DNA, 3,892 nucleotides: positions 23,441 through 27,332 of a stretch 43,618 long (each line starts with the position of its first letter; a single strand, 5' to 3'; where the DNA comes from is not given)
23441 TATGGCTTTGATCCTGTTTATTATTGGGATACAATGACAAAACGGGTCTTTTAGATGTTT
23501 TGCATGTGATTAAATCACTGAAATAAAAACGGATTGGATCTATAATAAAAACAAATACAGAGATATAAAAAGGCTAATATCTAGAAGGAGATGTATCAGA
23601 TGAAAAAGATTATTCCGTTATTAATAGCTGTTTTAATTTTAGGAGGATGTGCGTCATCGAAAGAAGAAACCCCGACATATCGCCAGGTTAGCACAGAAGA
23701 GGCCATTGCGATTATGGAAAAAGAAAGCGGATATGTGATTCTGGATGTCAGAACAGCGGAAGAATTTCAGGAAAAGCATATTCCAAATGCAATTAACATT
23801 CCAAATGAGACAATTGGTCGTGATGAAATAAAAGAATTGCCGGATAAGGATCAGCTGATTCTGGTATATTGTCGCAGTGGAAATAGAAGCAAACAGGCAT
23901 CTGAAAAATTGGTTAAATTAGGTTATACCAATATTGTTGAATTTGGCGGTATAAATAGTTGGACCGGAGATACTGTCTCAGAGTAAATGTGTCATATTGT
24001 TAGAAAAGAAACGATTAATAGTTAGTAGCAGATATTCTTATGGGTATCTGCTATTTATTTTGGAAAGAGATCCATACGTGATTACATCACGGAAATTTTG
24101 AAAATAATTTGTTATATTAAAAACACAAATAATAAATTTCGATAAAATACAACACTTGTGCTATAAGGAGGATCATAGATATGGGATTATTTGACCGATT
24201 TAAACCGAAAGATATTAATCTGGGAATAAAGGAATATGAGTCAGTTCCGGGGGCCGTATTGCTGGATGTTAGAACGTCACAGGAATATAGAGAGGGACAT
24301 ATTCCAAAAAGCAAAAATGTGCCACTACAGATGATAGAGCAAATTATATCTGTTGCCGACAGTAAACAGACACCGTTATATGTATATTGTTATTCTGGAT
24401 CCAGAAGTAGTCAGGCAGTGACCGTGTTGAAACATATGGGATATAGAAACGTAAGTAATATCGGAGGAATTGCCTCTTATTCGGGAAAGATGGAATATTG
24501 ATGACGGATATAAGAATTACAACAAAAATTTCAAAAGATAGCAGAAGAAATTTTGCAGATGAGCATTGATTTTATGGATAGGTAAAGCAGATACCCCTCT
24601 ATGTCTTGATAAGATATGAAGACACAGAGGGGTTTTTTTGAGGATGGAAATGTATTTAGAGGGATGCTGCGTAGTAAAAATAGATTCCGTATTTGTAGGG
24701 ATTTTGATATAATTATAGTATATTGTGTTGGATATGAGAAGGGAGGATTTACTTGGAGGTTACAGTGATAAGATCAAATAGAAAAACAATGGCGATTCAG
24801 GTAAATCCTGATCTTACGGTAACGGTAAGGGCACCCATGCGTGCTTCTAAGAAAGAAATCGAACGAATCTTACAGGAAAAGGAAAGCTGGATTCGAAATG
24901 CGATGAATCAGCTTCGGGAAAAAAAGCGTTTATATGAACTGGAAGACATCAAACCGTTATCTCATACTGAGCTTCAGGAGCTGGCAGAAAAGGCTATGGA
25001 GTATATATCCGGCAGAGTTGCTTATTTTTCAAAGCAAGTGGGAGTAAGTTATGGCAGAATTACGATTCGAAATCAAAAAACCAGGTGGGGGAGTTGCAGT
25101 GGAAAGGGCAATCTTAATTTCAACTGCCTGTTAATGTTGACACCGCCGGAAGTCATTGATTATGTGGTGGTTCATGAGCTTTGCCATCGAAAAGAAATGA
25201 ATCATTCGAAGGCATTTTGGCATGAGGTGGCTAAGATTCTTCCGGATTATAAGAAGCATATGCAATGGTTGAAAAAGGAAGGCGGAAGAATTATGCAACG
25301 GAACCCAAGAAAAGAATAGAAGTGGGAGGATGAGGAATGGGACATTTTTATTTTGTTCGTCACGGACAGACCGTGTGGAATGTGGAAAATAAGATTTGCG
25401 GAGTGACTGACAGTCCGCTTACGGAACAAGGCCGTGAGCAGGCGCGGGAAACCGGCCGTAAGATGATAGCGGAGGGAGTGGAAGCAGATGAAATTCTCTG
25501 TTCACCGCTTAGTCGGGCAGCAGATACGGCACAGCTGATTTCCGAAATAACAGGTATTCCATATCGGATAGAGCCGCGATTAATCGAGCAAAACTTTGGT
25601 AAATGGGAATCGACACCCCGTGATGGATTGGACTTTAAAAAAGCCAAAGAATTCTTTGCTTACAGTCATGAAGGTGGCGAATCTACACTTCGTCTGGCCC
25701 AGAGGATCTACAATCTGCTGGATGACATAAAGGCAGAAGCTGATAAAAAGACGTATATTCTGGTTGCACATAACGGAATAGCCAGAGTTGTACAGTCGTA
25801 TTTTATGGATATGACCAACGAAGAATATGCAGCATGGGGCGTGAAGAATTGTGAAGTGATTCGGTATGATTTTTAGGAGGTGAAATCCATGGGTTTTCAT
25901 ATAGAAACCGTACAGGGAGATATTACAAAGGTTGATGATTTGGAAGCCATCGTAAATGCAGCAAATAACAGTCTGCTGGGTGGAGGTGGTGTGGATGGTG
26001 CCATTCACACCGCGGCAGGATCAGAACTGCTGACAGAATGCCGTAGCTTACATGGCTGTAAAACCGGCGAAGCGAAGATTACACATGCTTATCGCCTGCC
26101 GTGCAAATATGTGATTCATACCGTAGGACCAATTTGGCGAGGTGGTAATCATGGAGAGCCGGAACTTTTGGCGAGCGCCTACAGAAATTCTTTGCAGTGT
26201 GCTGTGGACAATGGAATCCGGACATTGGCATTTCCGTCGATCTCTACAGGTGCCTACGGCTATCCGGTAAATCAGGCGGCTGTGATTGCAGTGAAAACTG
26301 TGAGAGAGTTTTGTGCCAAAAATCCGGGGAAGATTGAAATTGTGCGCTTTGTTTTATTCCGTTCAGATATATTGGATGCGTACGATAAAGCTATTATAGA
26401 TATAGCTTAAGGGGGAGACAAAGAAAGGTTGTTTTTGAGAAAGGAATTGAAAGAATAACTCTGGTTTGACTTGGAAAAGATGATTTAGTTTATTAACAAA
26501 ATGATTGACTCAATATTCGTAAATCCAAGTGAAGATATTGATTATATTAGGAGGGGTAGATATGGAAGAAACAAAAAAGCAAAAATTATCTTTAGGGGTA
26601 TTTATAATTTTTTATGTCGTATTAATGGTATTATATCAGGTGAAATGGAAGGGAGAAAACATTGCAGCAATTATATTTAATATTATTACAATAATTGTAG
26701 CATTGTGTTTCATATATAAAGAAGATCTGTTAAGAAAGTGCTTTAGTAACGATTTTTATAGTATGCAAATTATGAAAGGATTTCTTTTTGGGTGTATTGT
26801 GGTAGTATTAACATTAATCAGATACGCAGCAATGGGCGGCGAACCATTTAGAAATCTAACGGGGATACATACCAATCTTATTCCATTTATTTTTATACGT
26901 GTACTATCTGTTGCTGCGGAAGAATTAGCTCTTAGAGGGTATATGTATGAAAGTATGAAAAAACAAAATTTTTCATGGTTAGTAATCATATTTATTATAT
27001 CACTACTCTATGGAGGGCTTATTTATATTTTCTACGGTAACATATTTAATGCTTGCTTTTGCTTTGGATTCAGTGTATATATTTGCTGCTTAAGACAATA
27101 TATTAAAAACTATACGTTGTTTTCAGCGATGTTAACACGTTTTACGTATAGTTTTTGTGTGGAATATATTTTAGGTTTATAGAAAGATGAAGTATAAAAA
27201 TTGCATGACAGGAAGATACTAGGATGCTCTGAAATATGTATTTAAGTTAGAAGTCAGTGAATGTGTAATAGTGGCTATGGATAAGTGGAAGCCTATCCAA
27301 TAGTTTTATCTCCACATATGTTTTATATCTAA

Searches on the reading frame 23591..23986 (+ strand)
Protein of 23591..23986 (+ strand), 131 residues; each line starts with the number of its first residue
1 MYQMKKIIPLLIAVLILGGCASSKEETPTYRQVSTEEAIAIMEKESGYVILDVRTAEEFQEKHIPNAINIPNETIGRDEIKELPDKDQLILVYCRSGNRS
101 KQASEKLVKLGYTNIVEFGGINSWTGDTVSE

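Call 14: search_protein_families(library=pfam, proteins=[window:23591-23986:+], max_evalue=0.01)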
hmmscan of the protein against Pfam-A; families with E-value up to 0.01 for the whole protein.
window:23591-23986:+ (131 aa): 1 family
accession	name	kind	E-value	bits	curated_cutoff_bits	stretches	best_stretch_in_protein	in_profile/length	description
PF00581.25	Rhodanese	-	8.2e-20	71.6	22.2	1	35-125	2-100/102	Rhodanese-like domain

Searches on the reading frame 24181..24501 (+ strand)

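Call 14: search_protein_families(library=pfam, proteins=[window:24181-24501:+], max_evalue=0.01)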
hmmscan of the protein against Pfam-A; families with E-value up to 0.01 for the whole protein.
window:24181-24501:+ (106 aa): 1 family
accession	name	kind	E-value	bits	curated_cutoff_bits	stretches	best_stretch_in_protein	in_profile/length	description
PF00581.25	Rhodanese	-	3.1e-17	63.3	22.2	1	24-101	13-100/102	Rhodanese-like domain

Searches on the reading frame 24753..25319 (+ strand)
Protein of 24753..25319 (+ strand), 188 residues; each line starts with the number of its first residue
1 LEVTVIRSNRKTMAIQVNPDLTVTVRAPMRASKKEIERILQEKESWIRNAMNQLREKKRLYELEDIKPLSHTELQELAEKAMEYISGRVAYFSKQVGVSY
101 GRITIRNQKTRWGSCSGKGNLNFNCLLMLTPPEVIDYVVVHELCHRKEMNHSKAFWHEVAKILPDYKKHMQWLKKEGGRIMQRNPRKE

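Call 14: search_protein_families(library=pfam, proteins=[window:24753-25319:+], max_evalue=0.01)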
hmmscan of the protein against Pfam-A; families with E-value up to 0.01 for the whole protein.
window:24753-25319:+ (188 aa): 2 families
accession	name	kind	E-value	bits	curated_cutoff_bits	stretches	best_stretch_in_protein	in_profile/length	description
PF01863.23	YgjP-like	-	3.4e-50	171.4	26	2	77-175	108-206/207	YgjP-like, metallopeptidase domain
PF08325.16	WLM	-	0.0014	19.2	26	1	133-177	81-130/190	WLM domain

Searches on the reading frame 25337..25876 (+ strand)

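Call 14: search_protein_families(library=pfam, proteins=[window:25337-25876:+], max_evalue=0.01)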
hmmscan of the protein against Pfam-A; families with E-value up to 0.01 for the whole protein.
window:25337-25876:+ (179 aa): 1 family
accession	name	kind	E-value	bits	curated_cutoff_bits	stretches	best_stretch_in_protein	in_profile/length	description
PF00300.27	His_Phos_1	-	3.9e-44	151.1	21.7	1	4-178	1-180/194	Histidine phosphatase superfamily (branch 1)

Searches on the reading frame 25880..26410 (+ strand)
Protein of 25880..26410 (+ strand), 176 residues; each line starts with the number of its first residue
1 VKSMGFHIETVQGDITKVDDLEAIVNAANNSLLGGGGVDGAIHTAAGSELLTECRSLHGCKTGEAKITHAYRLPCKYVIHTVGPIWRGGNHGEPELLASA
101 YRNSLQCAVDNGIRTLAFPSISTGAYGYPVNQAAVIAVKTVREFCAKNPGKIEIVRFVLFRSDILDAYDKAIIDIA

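Call 14: search_protein_families(library=pfam, proteins=[window:25880-26410:+], max_evalue=0.01)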
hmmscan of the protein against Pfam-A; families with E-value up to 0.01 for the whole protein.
window:25880-26410:+ (176 aa): 1 family
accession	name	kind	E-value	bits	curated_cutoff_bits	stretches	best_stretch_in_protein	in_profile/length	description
PF01661.27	Macro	-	1.3e-46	157.8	22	1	25-137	1-118/118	Macro domain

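Call 31: find_encoding_contigs(protein=window:25880-26410:+, flank=10000, max_places=8)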
Protein window:25880-26410:+ (176 aa): no gene with exactly this product is on record in the collection.

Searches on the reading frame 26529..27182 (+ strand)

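Call 14: search_protein_families(library=pfam, proteins=[window:26529-27182:+], max_evalue=0.01)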
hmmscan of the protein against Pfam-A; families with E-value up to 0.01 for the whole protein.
window:26529-27182:+ (217 aa): 1 family
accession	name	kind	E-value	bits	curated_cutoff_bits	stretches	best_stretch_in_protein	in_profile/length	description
PF02517.21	Rce1-like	-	5.7e-06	27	22.4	1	117-208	5-91/93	Type II CAAX prenyl endopeptidase Rce1-like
